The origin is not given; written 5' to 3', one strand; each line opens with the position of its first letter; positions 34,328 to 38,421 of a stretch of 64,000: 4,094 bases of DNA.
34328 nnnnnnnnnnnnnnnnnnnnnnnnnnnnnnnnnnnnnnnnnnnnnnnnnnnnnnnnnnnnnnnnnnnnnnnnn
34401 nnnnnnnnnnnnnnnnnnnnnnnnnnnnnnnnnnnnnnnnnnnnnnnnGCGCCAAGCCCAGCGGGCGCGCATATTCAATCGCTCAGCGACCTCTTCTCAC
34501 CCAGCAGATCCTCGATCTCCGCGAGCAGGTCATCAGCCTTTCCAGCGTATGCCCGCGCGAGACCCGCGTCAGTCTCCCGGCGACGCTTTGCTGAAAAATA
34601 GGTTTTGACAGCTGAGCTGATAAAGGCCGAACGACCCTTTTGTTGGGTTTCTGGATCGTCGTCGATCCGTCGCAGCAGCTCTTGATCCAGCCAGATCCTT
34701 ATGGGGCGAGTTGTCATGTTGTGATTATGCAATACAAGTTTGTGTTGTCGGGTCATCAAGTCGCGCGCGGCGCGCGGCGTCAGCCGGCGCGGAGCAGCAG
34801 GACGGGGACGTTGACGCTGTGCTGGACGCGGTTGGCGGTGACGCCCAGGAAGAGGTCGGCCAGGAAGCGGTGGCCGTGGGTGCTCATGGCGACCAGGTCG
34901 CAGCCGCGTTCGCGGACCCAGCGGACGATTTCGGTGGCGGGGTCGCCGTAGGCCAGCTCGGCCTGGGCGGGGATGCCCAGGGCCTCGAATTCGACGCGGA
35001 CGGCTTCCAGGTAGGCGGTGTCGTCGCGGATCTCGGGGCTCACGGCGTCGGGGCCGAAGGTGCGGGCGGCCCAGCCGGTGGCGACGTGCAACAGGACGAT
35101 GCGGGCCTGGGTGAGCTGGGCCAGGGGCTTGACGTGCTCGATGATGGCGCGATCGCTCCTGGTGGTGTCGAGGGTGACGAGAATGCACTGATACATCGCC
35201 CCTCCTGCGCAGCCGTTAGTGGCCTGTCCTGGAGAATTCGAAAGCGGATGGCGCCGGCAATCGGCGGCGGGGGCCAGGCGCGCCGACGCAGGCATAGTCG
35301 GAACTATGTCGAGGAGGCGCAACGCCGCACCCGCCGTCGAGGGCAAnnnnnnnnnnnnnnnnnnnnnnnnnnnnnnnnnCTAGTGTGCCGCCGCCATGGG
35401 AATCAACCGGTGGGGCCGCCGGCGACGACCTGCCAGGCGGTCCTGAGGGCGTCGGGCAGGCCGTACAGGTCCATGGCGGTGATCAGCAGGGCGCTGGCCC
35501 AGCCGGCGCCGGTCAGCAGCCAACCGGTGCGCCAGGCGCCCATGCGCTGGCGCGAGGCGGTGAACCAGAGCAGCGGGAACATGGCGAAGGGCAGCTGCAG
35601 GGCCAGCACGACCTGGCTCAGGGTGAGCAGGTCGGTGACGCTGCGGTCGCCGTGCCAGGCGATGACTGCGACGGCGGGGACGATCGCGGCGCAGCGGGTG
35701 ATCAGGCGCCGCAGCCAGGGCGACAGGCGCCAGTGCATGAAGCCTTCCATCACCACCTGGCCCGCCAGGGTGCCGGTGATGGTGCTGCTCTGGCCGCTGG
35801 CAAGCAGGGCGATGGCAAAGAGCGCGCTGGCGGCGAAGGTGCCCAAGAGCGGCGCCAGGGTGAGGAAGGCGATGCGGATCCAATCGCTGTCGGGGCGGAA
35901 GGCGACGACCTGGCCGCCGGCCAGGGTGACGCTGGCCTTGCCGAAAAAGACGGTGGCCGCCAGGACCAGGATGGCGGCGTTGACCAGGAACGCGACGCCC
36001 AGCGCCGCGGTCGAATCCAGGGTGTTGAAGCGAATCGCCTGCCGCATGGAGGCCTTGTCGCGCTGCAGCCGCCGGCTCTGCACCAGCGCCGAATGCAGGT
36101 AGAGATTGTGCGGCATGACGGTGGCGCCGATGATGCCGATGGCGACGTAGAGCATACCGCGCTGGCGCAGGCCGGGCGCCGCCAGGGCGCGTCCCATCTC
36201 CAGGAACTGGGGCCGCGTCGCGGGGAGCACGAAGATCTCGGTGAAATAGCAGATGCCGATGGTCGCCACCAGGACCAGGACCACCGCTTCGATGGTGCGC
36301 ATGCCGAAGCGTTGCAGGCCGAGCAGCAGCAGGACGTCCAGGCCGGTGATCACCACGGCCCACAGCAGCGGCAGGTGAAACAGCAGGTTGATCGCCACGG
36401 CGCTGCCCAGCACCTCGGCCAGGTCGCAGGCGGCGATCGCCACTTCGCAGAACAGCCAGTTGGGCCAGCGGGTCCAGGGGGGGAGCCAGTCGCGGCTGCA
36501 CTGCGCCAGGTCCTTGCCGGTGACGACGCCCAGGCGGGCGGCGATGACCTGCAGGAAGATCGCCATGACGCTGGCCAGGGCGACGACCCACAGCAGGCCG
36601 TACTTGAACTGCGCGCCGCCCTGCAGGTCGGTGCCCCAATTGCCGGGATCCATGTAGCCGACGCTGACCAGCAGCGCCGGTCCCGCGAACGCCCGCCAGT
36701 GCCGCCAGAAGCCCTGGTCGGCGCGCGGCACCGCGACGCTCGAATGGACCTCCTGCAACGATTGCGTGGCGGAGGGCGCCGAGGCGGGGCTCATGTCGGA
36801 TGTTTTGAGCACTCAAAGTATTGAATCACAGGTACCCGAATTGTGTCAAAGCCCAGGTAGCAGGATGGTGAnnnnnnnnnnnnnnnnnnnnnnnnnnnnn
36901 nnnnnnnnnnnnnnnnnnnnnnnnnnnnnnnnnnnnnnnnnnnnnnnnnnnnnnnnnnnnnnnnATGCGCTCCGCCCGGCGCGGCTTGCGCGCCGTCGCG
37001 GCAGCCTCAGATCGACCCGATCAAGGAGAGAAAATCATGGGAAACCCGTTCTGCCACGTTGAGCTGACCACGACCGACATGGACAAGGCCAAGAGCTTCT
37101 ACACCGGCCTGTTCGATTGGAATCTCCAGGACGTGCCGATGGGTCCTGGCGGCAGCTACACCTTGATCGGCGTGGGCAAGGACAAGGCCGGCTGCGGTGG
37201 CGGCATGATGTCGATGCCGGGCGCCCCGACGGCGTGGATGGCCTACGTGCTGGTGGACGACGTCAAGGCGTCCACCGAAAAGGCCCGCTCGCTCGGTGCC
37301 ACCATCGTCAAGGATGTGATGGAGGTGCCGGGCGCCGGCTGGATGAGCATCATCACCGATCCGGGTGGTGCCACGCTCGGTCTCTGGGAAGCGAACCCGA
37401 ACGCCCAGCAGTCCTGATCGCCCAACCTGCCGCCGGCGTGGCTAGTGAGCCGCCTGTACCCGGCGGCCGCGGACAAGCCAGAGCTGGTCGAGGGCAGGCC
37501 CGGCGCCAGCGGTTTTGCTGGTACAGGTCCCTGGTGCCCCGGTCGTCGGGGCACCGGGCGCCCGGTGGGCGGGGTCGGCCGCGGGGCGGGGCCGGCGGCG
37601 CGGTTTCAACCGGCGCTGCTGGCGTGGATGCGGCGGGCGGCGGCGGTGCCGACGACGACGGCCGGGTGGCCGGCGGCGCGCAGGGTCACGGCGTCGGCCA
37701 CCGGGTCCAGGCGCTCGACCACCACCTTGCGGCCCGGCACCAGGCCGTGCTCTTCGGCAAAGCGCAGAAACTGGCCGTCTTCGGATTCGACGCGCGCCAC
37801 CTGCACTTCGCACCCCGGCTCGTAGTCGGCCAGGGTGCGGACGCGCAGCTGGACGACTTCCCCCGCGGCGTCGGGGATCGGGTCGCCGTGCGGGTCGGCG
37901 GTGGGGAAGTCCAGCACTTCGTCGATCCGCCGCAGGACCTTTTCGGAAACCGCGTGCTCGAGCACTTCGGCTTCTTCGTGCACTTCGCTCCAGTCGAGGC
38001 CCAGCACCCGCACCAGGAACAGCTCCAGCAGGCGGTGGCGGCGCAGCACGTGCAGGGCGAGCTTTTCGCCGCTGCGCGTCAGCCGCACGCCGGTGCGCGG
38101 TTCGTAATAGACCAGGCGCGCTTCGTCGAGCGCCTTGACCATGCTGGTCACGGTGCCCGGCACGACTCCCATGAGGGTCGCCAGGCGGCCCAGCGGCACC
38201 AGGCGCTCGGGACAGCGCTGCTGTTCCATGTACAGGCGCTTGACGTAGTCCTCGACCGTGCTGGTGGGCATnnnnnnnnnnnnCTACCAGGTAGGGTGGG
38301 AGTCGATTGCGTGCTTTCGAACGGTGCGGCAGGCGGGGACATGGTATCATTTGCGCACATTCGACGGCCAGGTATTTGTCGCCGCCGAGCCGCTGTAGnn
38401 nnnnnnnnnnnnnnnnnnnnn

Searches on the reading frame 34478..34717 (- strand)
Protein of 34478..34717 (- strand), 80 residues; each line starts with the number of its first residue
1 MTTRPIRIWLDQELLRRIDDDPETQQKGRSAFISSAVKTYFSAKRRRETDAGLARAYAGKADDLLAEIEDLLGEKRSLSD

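Call 81: search_protein_families(library=pfam, proteins=[window:34478-34717:-], max_evalue=1)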
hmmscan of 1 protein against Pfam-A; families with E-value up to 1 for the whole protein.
seq(80 aa): 2 families
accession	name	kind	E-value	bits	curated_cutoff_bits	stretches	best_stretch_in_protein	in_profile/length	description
PF04296.18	YlxR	-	0.018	15.4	26.9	1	6-54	16-62/75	Protein of unknown function (DUF448)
PF15919.11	HicB_lk_antitox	-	0.034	14.7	27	1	5-36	91-122/123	HicB_like antitoxin of bacterial toxin-antitoxin system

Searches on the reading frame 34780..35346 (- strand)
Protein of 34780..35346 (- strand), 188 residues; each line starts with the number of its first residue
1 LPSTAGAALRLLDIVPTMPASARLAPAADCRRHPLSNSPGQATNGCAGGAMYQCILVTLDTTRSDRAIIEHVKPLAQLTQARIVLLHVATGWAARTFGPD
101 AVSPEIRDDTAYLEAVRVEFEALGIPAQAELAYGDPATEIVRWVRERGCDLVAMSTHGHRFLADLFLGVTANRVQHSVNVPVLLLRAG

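Call 23: search_protein_families(library=pfam, proteins=[window:34780-35346:-], max_evalue=0.001)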
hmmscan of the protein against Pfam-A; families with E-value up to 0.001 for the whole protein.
window:34780-35346:- (188 aa): 1 family
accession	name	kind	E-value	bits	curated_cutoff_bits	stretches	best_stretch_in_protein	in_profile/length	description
PF00582.32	Usp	-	6.1e-22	79.1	24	1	51-186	1-141/141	Universal stress protein family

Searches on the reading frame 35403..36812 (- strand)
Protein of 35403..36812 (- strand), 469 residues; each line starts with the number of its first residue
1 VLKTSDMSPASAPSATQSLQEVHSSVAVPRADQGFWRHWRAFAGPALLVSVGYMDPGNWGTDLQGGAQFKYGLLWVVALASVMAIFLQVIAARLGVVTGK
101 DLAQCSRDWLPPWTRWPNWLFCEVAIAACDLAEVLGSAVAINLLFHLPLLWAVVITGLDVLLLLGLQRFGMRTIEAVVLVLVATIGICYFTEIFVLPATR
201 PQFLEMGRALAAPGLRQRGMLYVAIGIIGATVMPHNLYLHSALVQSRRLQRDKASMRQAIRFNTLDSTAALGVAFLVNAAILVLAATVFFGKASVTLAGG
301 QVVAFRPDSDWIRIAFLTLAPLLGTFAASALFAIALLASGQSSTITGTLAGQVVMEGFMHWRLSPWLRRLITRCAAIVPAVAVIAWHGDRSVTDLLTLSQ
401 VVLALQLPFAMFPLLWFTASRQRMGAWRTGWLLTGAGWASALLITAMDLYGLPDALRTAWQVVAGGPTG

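Call 23: search_protein_families(library=pfam, proteins=[window:35403-36812:-], max_evalue=0.001)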
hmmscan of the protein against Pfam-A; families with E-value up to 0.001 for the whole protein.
window:35403-36812:- (469 aa): 1 family
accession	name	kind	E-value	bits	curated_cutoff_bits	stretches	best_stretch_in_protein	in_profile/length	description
PF01566.24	Nramp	-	3e-122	408.6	29.8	1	59-430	1-356/357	Natural resistance-associated macrophage protein-like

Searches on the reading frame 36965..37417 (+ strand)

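Call 65: search_protein_families(library=pfam, proteins=[window:36965-37417:+], max_evalue=0.001)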
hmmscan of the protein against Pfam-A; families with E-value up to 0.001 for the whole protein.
window:36965-37417:+ (150 aa): 3 families
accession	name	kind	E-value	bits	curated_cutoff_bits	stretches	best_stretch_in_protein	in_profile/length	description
PF00903.31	Glyoxalase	-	1.5e-09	38.7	20.6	1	31-138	4-119/121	Glyoxalase/Bleomycin resistance protein/Dioxygenase superfamily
PF22677.2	Ble-like_N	-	9e-05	22.6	24.5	1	29-60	2-33/41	Bleomycin resistance protein-like N-terminal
PF18029.7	Glyoxalase_6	-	0.00025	22.1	23.6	1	32-137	2-102/106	Glyoxalase-like domain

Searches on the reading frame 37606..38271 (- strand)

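Call 23: search_protein_families(library=pfam, proteins=[window:37606-38271:-], max_evalue=0.001)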
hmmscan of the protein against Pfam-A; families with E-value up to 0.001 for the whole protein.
window:37606-38271:- (221 aa): 3 families
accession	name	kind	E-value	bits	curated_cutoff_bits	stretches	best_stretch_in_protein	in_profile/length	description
PF02742.21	Fe_dep_repr_C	-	3e-31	107.7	27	1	65-134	1-70/70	Iron dependent repressor, metal binding and dimerisation domain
PF04023.20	FeoA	-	1.1e-10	41.9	23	1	146-216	2-71/74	FeoA domain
PF01325.25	Fe_dep_repress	-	2.2e-08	34.6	26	1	3-62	3-60/60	Iron dependent repressor, N-terminal DNA binding domain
